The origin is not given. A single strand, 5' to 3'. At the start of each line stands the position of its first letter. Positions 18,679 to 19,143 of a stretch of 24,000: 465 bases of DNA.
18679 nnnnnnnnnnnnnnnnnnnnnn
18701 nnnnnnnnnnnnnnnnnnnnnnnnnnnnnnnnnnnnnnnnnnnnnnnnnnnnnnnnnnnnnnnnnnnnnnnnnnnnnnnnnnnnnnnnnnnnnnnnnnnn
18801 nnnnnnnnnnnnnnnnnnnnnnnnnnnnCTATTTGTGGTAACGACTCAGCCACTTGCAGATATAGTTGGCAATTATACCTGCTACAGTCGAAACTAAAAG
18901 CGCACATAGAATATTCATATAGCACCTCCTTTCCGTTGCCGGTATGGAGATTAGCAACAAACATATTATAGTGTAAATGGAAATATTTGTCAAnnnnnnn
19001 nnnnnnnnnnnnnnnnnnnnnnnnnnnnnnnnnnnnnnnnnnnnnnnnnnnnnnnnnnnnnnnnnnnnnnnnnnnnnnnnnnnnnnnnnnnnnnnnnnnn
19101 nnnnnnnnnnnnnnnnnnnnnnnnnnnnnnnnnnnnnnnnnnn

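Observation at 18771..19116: Hidden type I toxin-antitoxin locus between the ARH and fic genes: 29-aa membrane peptide with a perfect promoter, plus a divergent sRNA complementary to its start region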

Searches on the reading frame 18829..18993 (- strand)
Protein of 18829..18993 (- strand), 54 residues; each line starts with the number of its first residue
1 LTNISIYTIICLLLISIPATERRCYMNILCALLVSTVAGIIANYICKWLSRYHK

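Call 14: find_homologous_proteins(query=window:18829-18993:-, max_evalue=1)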
Query window:18829-18993:-: no candidate shares three 5-residue words with the query. No homologue found.

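Call 25: find_related_loci(query=A1, collection=viral_contigs, flank=1500)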
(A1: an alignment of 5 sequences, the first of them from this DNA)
Query A1 (54 aa) in viral_contigs; peptide patterns used: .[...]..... (x = any residue, [..] = any of these).
62 stretches matched a pattern; 13 encode a relative of the query (tblastn E <= 1e-3); 13 distinct loci.
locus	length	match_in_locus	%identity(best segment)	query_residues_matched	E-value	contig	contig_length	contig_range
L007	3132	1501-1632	41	7-50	4e-8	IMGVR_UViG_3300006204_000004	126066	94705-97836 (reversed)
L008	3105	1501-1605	49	18-50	4e-7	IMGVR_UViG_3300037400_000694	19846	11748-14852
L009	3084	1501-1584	57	27-54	1e-6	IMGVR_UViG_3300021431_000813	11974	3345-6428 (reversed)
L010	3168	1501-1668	39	1-51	2e-6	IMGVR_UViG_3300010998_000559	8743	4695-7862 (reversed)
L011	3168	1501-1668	39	1-51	2e-6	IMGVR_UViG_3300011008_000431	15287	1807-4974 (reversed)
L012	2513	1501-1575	52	26-50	5e-6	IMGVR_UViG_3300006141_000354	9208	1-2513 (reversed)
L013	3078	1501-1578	50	27-52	7e-6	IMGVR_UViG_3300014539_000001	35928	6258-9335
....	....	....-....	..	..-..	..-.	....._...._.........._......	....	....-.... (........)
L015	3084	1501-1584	48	23-51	1e-5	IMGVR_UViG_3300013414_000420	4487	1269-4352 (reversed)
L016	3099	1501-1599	45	19-50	1e-5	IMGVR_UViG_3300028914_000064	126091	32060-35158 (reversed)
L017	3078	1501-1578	46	26-51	2e-5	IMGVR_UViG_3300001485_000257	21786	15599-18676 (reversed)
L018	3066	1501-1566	59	29-50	3e-5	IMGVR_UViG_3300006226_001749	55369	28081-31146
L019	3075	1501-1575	44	26-50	8e-5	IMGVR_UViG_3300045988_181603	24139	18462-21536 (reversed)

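Call 26: find_related_loci(query=A1, collection=genome_contigs, flank=2500)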
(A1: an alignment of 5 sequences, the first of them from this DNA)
Query A1 (54 aa) in genome_contigs; peptide patterns used: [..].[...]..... (x = any residue, [..] = any of these).
599 stretches matched a pattern (row limit reached: there are more); 247 encode a relative of the query (tblastn E <= 1e-3); the best 80 are kept; 80 distinct loci.
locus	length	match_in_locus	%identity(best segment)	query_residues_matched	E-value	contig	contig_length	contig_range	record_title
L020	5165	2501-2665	64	1-54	2e-15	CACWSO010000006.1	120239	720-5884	MAG: uncultured Clostridiales bacterium isolate RUG10876 genome assembly, contig: RUG10876_asm_6, whole genome shotgun s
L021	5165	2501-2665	62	1-54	6e-15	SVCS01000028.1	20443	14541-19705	MAG: Clostridiales bacterium isolate SIG260 NODE_1779_length_20443_cov_9.216537, whole genome shotgun sequence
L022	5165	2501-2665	62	1-54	6e-15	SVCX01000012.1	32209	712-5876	MAG: Clostridiales bacterium isolate SIG265 NODE_28861_length_32209_cov_3.174397, whole genome shotgun sequence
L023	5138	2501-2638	57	5-51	2e-11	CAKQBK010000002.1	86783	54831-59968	MAG: uncultured Dialister sp. isolate REFINED_METABAT215_TOP10_CONTIGS_1500_ASSEMBLY_K77_MERGED__Nepal_MoBio_Fiber-Hadza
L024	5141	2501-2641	51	5-51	6e-11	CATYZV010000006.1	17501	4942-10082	MAG TPA_asm: uncultured Selenomonadaceae bacterium isolate ERR10960873_bin.5_MetaWRAP_v1.3_MAG genome assembly, contig:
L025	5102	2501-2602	71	19-51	9e-11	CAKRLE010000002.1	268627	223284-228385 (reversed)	MAG: uncultured Lachnospira sp. isolate REFINED_METABAT215_TOP10_CONTIGS_1500_ASSEMBLY_K77_MERGED__Hadza_MoBio_hadza-I-L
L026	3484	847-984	54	6-51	9e-11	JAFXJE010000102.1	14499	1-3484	MAG: Peptococcaceae bacterium isolate RGIG6463 Sheep_Rectum.Co__c1674280, whole genome shotgun sequence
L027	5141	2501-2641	58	7-54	3e-10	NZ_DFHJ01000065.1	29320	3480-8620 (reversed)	MAG: Anaerovibrio lipolyticus isolate UBA3726 UBA3726_contig_16284, whole genome shotgun sequence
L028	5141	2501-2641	58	7-54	3e-10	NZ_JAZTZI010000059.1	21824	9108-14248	MAG: Anaerovibrio sp. isolate T1900045324_YK20190013.MAGScoT_cleanbin_000015 SGB_6413_k141_2035540, whole genome shotgun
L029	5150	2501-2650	44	5-54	1e-9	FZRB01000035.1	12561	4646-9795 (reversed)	Lachnospiraceae bacterium strain LC2019 genome assembly, contig: Ga0066877_135, whole genome shotgun sequence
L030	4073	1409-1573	42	2-54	4e-9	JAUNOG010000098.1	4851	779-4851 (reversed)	MAG: Ruminococcus sp. isolate S34M_St_103 NODE_11239_length_4851_cov_5.459967, whole genome shotgun sequence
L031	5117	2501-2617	54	14-51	1e-8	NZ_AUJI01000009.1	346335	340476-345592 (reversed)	Butyrivibrio sp. AC2005 G602DRAFT_scaffold00003.3_C, whole genome shotgun sequence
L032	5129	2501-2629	53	12-54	1e-8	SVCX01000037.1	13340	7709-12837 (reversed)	MAG: Clostridiales bacterium isolate SIG265 NODE_78572_length_13340_cov_2.452963, whole genome shotgun sequence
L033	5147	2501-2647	43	3-51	2e-8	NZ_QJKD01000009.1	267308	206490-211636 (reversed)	Hungatella effluvii strain DSM 24995 Ga0244553_109, whole genome shotgun sequence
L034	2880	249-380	48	7-50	2e-8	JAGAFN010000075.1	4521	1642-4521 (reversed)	MAG: Bacillota bacterium isolate RGIG8396 Water_buffalos_Rumen.Co__c7207656, whole genome shotgun sequence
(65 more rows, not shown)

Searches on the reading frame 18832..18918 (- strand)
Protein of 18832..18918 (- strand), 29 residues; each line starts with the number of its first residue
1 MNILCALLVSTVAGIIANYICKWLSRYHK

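Call 7: search_protein_families(library=pfam, proteins=[window:18832-18918:-], max_evalue=1)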
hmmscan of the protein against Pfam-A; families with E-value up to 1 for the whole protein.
seq(29 aa): 3 families
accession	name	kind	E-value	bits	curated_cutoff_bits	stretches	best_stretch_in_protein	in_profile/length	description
PF05552.17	MS_channel_1st_1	-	0.02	15.2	22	1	2-26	16-40/50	Mechanosensitive ion channel, conserved TM helix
PF16083.10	Phage_holin_3_3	-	0.039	14.5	28.4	1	3-25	31-53/78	LydA holin phage, holin superfamily III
PF13940.11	Ldr_toxin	-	0.071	13.6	27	1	12-25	19-32/35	Toxin Ldr, type I toxin-antitoxin system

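Call 8: search_protein_families(library=ncbifam, proteins=[window:18832-18918:-], max_evalue=10)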
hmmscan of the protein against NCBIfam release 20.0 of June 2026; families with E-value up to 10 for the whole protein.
seq(29 aa): 0 families

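Call 13: search_dna_similar(query=window:18832-18918:-, collection=plasmids, mode=protein, max_evalue=10, max_rows=30)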
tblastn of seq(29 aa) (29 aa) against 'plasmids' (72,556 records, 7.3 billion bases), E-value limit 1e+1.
Records with a match: 20; places in all: 21; records where one place covers at least 80% of the query: 14.
Best place of each record, by identity: 60-80% 6; <60% 14.
By first word of the organism name: Staphylococcus 8; Ligilactobacillus 6; uncultured 2; Enterococcus 2; Waltera 1; Mediterraneibacter 1.
By predicted mobility (MOB-suite, as given by PLSDB): mobilizable 13; non-mobilizable 6; conjugative 1.
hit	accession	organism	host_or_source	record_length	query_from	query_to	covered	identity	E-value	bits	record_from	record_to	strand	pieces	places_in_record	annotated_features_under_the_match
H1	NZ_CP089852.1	Ligilactobacillus salivarius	Pig,faecal sample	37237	4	26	79%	65.2%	2e-1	33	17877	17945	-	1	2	none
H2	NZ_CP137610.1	Ligilactobacillus salivarius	cell culture,the intestine of a broiler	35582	4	26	79%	65.2%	2e-1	33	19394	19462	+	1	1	none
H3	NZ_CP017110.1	Ligilactobacillus salivarius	Gallus gallus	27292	4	26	79%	65.2%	2e-1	33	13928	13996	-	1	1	none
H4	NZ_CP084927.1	Ligilactobacillus salivarius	Homo sapiens,mixed culture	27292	4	26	79%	65.2%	2e-1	33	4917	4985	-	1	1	none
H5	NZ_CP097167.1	Ligilactobacillus salivarius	Homo sapiens,single cell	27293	4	26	79%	65.2%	2e-1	33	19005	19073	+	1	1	none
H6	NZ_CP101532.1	Ligilactobacillus salivarius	Xinyang black-feather laying hens,mixed ...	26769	4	26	79%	65.2%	2e-1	33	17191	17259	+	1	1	none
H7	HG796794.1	uncultured bacterium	-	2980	1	26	90%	53.8%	2e-1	33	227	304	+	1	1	none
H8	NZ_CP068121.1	Enterococcus hirae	-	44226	1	25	86%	52.0%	1e+0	31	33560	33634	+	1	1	none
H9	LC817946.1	Waltera intestinalis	Homo sapiens,Genome Sequencing,feces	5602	1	25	86%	48.0%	2e+0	31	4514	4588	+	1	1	none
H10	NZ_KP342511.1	Enterococcus faecium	-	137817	1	25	86%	48.0%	4e+0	29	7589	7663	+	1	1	none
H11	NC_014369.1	Staphylococcus aureus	-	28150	1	26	90%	42.3%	9e+0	29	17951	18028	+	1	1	none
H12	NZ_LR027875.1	Staphylococcus aureus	Homo sapiens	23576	1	26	90%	42.3%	9e+0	29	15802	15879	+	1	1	none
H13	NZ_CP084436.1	Staphylococcus lugdunensis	Homo sapiens,pure culture,blood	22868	1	26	90%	42.3%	9e+0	29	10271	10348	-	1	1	none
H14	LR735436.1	Staphylococcus epidermidis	Homo sapiens,clinical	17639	1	26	90%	42.3%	9e+0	29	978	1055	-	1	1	record has no annotation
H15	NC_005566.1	Staphylococcus epidermidis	-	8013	1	26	90%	42.3%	9e+0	29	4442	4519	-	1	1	none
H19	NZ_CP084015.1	Mediterraneibacter gnavus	Homo sapiens,pure culture,human feces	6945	1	26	90%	38.5%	8e+0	29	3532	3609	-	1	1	none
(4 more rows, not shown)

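Call 15: get_annotated_region(hit=H1, flank=600)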
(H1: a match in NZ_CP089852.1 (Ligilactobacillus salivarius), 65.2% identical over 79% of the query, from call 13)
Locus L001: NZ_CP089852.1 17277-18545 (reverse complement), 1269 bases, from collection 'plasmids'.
description: Ligilactobacillus salivarius strain BNS11 plasmid pBNS11-37kb, complete sequence
organism: Ligilactobacillus salivarius (NCBI taxid 1624)
taxonomy: Bacteria; Bacillota; Bacilli; Lactobacillales; Lactobacillaceae; Ligilactobacillus; Ligilactobacillus salivarius
host: -; source: Pig,faecal sample; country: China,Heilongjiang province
typing (MOB-suite, as given by PLSDB): non-mobilizable; replicon rep_cluster_185
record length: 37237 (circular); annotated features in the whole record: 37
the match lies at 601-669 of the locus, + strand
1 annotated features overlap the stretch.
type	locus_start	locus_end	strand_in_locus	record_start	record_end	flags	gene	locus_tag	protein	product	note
CDS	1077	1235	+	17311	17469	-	-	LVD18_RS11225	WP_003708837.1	hypothetical protein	-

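Call 16: get_annotated_region(hit=H7, flank=600)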
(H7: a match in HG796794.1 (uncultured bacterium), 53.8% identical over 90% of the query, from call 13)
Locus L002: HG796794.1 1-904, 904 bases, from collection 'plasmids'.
description: Uncultured bacterium plasmid pRGF00038
organism: uncultured bacterium (NCBI taxid 77133)
taxonomy: Bacteria; ; ; ; ; ; uncultured bacterium
host: -; source: -; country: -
typing (MOB-suite, as given by PLSDB): mobilizable; replicon rep_cluster_1746; relaxase MOBV
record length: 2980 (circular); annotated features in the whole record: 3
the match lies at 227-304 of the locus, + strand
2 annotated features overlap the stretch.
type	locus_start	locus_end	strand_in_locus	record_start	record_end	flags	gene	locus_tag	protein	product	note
CDS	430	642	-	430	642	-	-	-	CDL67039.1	-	-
CDS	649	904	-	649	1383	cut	-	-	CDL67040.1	-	-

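Call 17: get_annotated_region(hit=H9, flank=600)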
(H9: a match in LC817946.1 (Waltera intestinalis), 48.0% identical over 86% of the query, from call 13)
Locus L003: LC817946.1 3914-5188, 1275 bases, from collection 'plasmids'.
description: Waltera intestinalis 19YCFAH0.3Co2 plasmid p19YCFAH0.3Co2-2 DNA, complete sequence
organism: Waltera intestinalis (NCBI taxid 2606635)
taxonomy: Bacteria; Bacillota; Clostridia; Lachnospirales; Lachnospiraceae; Waltera; Waltera intestinalis
host: -; source: Homo sapiens,Genome Sequencing,feces; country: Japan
typing (MOB-suite, as given by PLSDB): non-mobilizable
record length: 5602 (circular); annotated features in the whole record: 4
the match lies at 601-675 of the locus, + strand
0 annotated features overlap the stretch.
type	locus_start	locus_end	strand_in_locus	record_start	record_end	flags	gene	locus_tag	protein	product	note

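Call 18: get_annotated_region(hit=H11, flank=600)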
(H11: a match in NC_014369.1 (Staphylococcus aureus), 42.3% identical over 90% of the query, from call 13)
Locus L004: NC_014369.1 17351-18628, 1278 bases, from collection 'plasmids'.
description: Staphylococcus aureus plasmid pSK1, complete sequence
organism: Staphylococcus aureus (NCBI taxid 1280)
taxonomy: Bacteria; Bacillota; Bacilli; Bacillales; Staphylococcaceae; Staphylococcus; Staphylococcus aureus
host: -; source: -; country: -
typing (MOB-suite, as given by PLSDB): mobilizable; replicon rep_cluster_1302
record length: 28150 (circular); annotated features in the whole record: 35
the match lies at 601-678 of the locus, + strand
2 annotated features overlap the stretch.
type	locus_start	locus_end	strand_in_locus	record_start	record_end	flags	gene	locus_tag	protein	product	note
CDS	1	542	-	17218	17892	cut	-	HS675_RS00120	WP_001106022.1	IS6-like element IS257 family transposase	GO:0006313 - DNA transposition [Evidence IEA]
CDS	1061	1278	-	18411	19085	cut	-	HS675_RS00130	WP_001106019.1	IS6-like element IS257 family transposase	GO:0006313 - DNA transposition [Evidence IEA]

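Call 19: get_annotated_region(hit=H8, flank=600)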
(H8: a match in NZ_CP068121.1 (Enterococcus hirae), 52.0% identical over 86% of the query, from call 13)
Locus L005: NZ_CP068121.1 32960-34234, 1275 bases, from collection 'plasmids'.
description: Enterococcus hirae strain FDAARGOS_1124 plasmid unnamed2, complete sequence
organism: Enterococcus hirae (NCBI taxid 1354)
taxonomy: Bacteria; Bacillota; Bacilli; Lactobacillales; Enterococcaceae; Enterococcus; Enterococcus hirae
host: -; source: -; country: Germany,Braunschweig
typing (MOB-suite, as given by PLSDB): non-mobilizable
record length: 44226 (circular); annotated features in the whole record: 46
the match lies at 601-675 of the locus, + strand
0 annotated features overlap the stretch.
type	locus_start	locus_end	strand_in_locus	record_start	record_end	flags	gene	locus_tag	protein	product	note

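Call 20: get_annotated_region(hit=H19, flank=600)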
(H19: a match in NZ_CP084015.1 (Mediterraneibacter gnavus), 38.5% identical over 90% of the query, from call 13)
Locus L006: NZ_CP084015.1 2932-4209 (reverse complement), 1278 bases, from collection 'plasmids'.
description: Mediterraneibacter gnavus strain NBRC 114413 plasmid unnamed1, complete sequence
organism: Mediterraneibacter gnavus (NCBI taxid 33038)
taxonomy: Bacteria; Bacillota; Clostridia; Lachnospirales; Lachnospiraceae; Mediterraneibacter; Mediterraneibacter gnavus
host: -; source: Homo sapiens,pure culture,human feces; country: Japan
typing (MOB-suite, as given by PLSDB): non-mobilizable
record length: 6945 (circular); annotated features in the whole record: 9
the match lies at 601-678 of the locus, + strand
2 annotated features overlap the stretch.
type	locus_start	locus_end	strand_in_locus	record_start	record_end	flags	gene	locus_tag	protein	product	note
CDS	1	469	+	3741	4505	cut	-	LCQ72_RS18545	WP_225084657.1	DUF6040 family protein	-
CDS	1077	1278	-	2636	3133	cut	-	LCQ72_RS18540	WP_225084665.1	hypothetical protein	-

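Call 36: search_protein_families(library=pfam, alignment_id=A2, max_evalue=1)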
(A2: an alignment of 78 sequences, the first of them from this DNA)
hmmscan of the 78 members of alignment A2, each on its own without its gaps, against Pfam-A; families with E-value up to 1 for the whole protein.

A. member 1, seq(29 aa): 3 families
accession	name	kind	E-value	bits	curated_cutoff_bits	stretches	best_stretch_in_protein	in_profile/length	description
PF05552.17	MS_channel_1st_1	-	0.02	15.2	22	1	2-26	16-40/50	Mechanosensitive ion channel, conserved TM helix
PF16083.10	Phage_holin_3_3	-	0.039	14.5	28.4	1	3-25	31-53/78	LydA holin phage, holin superfamily III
PF13940.11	Ldr_toxin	-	0.071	13.6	27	1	12-25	19-32/35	Toxin Ldr, type I toxin-antitoxin system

B. families by the number of members that match (of 78 scanned): 24 families
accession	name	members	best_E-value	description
PF16083.10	Phage_holin_3_3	30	0.0032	LydA holin phage, holin superfamily III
PF09926.15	DUF2158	19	0.0045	Uncharacterized small protein (DUF2158)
PF13940.11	Ldr_toxin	16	0.0021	Toxin Ldr, type I toxin-antitoxin system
PF18422.6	TNFR_16_TM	13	0.011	Tumor necrosis factor receptor member 16 trans-membrane domain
PF09335.16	VTT_dom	8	0.02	VTT domain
PF09527.15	ATPase_gene1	7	0.028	Putative F0F1-ATPase subunit Ca2+/Mg2+ transporter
PF11712.13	Vma12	7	0.079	Endoplasmic reticulum-based factor for assembly of V-ATPase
PF12822.12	ECF_trnsprt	6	0.017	ECF transporter, substrate-specific component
PF09835.14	DUF2062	5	0.049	Uncharacterized protein conserved in bacteria (DUF2062)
PF20153.4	DUF6535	4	0.02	Family of unknown function (DUF6535)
PF05552.17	MS_channel_1st_1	2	0.02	Mechanosensitive ion channel, conserved TM helix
PF15050.11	SCIMP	2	0.076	SCIMP protein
PF15932.10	DUF4748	2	0.085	Domain of unknown function (DUF4748)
PF06570.16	DUF1129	2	0.09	Protein of unknown function (DUF1129)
PF06596.16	PsbX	1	0.0076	Photosystem II reaction centre X protein (PsbX)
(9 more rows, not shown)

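Call 37: search_solved_structures(query=A2, max_evalue=10, show_alignments=3)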
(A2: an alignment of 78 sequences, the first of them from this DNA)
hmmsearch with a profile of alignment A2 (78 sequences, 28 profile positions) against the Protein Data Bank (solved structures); distinct sequences matched with E-value up to 10: 1.
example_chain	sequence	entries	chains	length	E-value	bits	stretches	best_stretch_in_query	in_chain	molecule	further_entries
9s35_A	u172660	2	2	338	0.61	12.9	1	4-19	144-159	GDP-mannose transporter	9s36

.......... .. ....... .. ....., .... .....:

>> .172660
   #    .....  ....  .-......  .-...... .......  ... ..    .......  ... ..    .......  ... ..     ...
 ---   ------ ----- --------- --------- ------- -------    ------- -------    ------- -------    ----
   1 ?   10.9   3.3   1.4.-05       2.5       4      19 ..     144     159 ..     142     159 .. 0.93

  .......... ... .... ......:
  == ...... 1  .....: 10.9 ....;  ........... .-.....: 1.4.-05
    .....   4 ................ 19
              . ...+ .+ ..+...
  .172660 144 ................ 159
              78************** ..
